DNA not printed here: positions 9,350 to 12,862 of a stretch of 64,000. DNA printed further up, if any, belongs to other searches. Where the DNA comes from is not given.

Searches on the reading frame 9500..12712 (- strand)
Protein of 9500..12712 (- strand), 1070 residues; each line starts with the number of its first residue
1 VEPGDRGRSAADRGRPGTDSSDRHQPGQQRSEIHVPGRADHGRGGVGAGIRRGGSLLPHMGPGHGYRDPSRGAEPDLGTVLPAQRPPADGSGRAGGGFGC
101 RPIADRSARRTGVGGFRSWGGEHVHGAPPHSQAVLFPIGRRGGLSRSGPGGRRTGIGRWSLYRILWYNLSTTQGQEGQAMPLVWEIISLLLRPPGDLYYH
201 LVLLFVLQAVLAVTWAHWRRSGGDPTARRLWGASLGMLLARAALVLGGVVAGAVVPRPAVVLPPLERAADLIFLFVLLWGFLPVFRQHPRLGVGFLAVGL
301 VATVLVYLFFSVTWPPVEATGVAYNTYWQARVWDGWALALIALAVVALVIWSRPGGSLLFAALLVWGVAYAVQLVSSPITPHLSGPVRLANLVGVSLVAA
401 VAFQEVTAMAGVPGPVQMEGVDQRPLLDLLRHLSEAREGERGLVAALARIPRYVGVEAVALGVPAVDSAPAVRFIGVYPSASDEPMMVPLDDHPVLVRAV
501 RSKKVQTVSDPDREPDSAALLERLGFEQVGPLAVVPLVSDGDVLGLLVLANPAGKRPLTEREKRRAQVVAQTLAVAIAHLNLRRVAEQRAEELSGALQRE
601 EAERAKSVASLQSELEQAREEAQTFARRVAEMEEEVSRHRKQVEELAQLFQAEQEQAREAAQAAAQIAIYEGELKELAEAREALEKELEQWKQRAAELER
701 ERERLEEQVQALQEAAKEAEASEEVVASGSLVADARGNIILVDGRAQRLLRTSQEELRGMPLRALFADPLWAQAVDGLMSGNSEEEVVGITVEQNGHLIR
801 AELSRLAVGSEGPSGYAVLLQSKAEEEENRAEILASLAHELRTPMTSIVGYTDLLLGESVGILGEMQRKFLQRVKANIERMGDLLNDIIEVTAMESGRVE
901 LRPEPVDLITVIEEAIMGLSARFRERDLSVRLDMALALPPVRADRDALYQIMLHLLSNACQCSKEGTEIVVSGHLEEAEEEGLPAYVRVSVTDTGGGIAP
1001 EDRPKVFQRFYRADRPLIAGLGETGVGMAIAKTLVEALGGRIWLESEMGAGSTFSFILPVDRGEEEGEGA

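Call 73: search_protein_families(library=pfam, proteins=[window:9500-12712:-], max_evalue=0.00001)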
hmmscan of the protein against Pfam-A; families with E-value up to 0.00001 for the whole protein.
window:9500-12712:- (1070 aa): 4 families
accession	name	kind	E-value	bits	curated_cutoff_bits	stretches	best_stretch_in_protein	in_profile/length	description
PF02518.31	HATPase_c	-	1.5e-24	87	26.4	1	944-1061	2-110/111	Histidine kinase-, DNA gyrase B-, and HSP90-like ATPase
PF00512.31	HisKA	-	9e-16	58.1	26.9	1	830-897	2-66/66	His Kinase A (phospho-acceptor) domain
PF01590.32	GAF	-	1.4e-10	42.2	22.4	1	446-577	9-133/133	GAF domain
PF13185.12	GAF_2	-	8.7e-08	32.9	28.6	1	485-578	47-136/136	GAF domain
